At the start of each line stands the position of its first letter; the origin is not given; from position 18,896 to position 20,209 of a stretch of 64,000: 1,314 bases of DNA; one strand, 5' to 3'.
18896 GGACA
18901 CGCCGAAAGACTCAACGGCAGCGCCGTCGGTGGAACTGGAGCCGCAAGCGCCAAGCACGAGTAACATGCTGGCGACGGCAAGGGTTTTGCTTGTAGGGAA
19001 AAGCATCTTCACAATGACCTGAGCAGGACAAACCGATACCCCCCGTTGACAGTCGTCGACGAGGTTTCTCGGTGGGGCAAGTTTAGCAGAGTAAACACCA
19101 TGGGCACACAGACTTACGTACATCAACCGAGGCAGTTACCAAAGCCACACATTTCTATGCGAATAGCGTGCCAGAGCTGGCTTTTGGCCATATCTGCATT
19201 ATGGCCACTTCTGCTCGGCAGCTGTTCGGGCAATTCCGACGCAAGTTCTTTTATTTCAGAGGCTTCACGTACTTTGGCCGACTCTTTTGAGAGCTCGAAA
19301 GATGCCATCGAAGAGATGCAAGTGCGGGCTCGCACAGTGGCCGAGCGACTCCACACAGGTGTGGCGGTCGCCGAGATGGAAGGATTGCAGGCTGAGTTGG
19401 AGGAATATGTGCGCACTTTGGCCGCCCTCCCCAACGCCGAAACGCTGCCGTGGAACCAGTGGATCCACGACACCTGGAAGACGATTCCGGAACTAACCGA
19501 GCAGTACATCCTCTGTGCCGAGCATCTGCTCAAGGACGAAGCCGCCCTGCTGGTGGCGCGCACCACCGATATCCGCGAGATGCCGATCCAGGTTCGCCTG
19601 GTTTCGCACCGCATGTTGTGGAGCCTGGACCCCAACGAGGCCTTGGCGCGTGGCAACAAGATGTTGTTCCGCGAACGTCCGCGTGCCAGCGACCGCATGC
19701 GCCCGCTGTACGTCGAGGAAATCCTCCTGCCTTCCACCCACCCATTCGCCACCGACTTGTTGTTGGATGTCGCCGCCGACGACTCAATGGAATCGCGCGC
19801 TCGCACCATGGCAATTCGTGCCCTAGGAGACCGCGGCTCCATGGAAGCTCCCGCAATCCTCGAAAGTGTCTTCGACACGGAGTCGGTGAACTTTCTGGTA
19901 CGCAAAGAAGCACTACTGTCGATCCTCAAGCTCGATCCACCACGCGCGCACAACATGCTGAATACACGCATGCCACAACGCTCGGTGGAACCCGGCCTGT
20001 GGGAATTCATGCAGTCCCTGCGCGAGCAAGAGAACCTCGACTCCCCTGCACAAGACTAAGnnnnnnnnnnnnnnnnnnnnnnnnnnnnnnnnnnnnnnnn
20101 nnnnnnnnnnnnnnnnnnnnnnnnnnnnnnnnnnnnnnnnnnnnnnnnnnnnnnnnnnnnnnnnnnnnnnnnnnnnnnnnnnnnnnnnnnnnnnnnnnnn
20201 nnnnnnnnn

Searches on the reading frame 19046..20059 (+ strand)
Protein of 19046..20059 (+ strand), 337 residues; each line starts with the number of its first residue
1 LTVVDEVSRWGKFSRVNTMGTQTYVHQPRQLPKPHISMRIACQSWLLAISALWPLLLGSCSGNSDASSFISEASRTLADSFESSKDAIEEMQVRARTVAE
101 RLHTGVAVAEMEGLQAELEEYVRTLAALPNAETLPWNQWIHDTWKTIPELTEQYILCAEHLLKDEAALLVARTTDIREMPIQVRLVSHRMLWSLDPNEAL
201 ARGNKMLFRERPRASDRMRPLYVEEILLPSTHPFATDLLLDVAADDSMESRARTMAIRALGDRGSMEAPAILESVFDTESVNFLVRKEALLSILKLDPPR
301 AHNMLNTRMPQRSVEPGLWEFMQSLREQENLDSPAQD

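Call 17: search_protein_families(library=pfam, proteins=[window:19046-20059:+], max_evalue=0.01)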
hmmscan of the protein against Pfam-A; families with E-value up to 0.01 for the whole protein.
window:19046-20059:+ (337 aa): 1 family
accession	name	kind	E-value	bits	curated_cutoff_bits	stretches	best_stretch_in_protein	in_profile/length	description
PF13646.12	HEAT_2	-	0.00011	22.8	27.7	1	235-292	32-86/88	HEAT repeats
